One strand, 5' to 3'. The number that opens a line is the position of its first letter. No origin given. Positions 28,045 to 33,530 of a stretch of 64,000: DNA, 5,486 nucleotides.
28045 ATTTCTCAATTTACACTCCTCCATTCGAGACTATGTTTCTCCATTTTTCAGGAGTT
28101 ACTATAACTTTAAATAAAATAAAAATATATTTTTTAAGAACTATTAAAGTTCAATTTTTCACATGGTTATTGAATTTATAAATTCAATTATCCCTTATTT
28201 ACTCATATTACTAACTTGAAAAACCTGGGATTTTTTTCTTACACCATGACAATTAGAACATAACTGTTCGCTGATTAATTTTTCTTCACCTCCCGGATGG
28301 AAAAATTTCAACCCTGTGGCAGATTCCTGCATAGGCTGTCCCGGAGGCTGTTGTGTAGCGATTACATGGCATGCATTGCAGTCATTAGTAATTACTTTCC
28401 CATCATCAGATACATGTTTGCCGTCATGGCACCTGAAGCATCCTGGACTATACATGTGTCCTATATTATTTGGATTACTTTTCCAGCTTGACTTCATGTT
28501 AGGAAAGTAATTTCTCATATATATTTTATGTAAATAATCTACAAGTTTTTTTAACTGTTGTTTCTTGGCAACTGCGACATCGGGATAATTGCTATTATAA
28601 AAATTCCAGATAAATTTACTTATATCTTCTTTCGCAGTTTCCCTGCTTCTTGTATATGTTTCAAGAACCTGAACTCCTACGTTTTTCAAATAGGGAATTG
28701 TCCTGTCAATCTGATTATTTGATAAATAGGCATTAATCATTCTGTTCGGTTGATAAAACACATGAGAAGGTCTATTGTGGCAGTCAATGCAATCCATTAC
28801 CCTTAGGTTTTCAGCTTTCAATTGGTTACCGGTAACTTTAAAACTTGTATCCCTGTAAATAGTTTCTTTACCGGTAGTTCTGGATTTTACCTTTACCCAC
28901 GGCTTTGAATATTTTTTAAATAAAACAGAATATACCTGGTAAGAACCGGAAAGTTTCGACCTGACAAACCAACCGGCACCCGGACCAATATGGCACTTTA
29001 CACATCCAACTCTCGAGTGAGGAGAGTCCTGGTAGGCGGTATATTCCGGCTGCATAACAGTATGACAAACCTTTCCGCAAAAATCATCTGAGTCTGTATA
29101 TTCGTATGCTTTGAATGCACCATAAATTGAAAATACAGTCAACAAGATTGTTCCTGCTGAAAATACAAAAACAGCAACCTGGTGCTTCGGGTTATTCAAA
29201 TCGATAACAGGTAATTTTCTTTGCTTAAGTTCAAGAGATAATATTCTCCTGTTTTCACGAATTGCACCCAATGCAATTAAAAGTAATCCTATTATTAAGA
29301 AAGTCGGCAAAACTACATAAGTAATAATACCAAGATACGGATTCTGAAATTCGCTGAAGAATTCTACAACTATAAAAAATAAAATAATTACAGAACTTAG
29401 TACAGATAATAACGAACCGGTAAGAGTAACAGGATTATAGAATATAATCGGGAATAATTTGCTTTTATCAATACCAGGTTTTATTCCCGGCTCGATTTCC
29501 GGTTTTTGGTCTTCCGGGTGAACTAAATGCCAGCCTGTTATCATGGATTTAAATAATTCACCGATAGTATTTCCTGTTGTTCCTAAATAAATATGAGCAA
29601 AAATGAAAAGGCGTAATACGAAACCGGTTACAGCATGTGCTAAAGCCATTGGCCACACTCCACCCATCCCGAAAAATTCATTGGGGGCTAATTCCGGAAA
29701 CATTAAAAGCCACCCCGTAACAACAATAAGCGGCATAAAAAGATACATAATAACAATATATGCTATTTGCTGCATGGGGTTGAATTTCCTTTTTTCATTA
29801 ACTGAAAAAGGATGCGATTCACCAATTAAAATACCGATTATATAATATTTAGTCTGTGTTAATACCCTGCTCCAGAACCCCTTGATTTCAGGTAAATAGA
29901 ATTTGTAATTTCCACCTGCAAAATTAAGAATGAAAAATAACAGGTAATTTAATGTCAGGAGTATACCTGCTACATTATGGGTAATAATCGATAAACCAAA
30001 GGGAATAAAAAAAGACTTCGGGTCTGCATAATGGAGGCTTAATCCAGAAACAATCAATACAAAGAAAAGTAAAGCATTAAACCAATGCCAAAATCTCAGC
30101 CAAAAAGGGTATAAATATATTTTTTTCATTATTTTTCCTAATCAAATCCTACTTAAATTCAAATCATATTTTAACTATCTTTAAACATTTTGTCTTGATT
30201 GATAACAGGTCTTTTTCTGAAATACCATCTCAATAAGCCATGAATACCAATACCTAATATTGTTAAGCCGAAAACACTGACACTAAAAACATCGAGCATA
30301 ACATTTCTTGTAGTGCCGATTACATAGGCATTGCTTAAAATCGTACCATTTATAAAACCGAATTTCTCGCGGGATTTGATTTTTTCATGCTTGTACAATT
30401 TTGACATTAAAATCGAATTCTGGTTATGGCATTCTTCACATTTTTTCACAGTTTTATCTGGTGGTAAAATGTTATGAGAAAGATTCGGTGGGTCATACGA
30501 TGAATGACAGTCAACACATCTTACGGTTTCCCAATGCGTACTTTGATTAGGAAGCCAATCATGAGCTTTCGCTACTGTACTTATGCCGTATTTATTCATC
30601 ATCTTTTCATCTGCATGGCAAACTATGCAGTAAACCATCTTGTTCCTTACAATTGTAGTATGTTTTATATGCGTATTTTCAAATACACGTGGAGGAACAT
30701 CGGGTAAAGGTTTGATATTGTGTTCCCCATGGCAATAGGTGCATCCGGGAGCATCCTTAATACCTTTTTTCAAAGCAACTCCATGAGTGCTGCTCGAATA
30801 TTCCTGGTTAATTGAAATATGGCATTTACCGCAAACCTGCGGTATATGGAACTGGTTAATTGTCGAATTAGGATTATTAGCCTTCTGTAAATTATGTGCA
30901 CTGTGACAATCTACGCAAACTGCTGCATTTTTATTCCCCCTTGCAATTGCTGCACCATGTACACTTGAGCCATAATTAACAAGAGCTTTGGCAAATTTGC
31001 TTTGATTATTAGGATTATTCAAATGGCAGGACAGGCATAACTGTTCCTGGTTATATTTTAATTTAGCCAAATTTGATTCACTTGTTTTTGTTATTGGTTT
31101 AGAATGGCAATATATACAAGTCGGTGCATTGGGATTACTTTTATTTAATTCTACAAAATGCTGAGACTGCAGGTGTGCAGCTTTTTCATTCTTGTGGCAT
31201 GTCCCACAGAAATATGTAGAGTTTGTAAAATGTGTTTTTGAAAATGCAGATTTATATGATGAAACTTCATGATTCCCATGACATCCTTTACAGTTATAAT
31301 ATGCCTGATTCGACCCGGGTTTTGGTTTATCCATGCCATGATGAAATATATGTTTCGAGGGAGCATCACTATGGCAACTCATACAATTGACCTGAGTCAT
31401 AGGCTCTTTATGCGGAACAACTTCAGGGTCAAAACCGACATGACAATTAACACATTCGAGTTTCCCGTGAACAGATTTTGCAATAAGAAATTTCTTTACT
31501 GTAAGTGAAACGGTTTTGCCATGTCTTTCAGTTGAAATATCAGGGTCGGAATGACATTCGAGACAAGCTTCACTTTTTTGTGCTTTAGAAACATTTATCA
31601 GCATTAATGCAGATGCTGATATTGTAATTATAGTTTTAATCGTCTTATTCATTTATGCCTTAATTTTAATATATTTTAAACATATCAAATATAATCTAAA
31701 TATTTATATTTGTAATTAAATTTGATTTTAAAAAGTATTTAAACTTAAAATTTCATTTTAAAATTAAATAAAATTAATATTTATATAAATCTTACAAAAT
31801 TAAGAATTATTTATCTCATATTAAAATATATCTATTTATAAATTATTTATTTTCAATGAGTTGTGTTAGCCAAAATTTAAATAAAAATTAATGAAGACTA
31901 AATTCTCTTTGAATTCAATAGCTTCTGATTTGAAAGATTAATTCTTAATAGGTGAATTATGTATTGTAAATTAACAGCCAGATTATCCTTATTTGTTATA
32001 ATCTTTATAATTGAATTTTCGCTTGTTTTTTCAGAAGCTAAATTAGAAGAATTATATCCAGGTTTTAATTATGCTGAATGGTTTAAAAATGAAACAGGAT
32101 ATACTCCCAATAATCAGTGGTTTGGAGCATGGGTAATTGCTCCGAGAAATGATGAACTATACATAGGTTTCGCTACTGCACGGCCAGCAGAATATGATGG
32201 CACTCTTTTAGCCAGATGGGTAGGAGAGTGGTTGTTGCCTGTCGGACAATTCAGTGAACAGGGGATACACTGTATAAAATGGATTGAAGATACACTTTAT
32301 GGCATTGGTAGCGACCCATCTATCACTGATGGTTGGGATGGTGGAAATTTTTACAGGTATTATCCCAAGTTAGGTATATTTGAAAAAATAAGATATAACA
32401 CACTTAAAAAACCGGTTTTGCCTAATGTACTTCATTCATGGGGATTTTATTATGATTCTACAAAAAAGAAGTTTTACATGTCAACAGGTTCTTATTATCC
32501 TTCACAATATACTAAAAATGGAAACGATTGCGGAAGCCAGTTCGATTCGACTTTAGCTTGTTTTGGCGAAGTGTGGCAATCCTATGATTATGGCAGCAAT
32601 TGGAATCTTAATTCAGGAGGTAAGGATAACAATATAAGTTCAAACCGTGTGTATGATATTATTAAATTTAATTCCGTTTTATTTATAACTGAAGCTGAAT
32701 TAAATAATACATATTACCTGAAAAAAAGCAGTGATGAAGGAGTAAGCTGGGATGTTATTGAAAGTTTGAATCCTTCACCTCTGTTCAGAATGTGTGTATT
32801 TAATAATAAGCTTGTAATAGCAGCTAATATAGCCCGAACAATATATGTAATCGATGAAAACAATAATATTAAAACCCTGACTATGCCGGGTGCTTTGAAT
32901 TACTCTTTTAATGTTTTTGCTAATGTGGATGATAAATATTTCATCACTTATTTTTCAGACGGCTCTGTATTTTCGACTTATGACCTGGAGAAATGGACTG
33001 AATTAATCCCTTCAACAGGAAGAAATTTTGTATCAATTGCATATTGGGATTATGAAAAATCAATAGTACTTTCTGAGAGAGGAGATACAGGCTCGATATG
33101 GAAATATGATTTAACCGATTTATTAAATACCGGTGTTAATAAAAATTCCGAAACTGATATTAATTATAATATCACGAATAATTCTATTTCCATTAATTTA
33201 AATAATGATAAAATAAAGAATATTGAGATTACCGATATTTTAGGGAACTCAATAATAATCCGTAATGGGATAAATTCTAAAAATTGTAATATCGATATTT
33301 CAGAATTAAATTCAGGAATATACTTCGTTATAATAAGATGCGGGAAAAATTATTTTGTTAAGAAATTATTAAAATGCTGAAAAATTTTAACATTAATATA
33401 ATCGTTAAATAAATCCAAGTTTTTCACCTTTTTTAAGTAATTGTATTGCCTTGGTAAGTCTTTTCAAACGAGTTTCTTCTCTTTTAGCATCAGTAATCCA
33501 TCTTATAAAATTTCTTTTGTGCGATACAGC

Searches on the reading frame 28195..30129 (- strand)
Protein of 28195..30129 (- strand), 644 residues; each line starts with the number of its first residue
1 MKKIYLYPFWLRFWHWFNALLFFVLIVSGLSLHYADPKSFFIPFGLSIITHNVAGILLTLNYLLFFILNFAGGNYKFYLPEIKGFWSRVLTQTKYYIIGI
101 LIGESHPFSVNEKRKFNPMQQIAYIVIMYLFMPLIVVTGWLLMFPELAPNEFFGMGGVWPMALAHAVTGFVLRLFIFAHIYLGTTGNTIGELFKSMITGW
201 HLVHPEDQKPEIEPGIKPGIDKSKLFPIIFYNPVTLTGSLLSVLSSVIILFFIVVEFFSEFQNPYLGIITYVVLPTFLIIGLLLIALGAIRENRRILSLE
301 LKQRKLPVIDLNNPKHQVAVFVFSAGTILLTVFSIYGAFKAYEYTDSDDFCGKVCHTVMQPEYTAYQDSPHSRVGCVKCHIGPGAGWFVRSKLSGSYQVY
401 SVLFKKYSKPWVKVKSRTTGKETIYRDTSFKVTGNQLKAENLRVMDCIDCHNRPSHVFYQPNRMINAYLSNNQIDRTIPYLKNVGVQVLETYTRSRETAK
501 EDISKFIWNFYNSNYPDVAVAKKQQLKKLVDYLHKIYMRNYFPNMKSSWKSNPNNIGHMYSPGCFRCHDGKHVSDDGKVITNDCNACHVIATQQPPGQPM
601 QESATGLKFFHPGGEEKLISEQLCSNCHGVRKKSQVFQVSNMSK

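Call 37: search_protein_families(library=pfam, proteins=[window:28195-30129:-], max_evalue=0.00001)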
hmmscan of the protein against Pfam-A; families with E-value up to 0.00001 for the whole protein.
window:28195-30129:- (644 aa): 3 families
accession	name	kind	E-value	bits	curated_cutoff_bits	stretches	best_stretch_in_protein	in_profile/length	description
PF01292.26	Ni_hydr_CYTB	-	1.4e-24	87.3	30.1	1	7-199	2-179/179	Prokaryotic cytochrome b561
PF03264.19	Cytochrom_NNT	-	7.2e-08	32.8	24.1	1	316-410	4-102/174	NapC/NirT cytochrome c family, N-terminal region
PF14522.11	Cytochrome_C7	-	4.6e-07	30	24.8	0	550-588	43-66/67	Cytochrome c7 and related cytochrome c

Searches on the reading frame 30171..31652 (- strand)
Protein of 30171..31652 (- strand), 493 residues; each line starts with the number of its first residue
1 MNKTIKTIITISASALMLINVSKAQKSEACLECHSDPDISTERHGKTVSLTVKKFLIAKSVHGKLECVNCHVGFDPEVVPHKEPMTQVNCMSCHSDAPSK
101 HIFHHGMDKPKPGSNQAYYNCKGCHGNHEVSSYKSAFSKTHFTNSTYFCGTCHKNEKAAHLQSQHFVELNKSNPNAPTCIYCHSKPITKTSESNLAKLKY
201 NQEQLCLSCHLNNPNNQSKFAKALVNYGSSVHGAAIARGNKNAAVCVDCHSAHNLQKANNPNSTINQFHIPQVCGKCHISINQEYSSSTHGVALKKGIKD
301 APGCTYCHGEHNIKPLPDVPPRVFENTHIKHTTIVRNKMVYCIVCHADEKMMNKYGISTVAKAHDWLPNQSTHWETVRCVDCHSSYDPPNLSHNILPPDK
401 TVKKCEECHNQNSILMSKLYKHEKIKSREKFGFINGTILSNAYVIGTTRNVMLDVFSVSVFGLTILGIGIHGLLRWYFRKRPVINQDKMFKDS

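Call 37: search_protein_families(library=pfam, proteins=[window:30171-31652:-], max_evalue=0.00001)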
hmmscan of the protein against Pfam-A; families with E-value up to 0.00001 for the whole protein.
window:30171-31652:- (493 aa): 4 families
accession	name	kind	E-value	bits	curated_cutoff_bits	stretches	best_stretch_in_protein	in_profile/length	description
PF14522.11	Cytochrome_C7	-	7e-18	64.7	24.8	0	242-308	12-66/67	Cytochrome c7 and related cytochrome c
PF14537.11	Cytochrom_c3_2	-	6.7e-15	55.8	25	0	23-95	22-79/79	Cytochrome c3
PF22113.1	Mtrc-MtrF_II-IV_dom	-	2e-11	44.2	30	0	178-311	8-166/176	Outer membrane cytochrome MtrC/MtrF-like, domains II/IV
PF09699.15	Paired_CXXCH_1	-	5.2e-08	32.9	20.6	0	245-279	8-37/41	Doubled CXXCH motif (Paired_CXXCH_1)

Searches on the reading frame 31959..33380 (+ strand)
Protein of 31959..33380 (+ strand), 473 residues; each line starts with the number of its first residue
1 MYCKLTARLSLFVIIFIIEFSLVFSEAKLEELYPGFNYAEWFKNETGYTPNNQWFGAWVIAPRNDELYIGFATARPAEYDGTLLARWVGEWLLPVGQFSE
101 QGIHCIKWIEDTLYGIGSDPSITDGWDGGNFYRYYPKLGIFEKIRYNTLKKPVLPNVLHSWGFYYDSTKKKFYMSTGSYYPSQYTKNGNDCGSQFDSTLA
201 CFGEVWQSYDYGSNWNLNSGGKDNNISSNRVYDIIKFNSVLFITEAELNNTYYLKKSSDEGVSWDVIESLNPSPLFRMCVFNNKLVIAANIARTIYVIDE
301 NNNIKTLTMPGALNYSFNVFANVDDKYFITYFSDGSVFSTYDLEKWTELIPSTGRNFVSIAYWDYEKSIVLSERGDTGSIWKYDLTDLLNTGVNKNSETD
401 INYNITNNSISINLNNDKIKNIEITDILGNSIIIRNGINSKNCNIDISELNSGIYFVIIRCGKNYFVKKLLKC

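Call 37: search_protein_families(library=pfam, proteins=[window:31959-33380:+], max_evalue=0.00001)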
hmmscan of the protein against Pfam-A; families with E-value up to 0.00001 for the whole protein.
window:31959-33380:+ (473 aa): 1 family
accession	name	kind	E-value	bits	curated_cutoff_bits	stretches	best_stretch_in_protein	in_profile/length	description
PF18962.6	Por_Secre_tail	-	3.4e-08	34.1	27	1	406-470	6-73/75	Secretion system C-terminal sorting domain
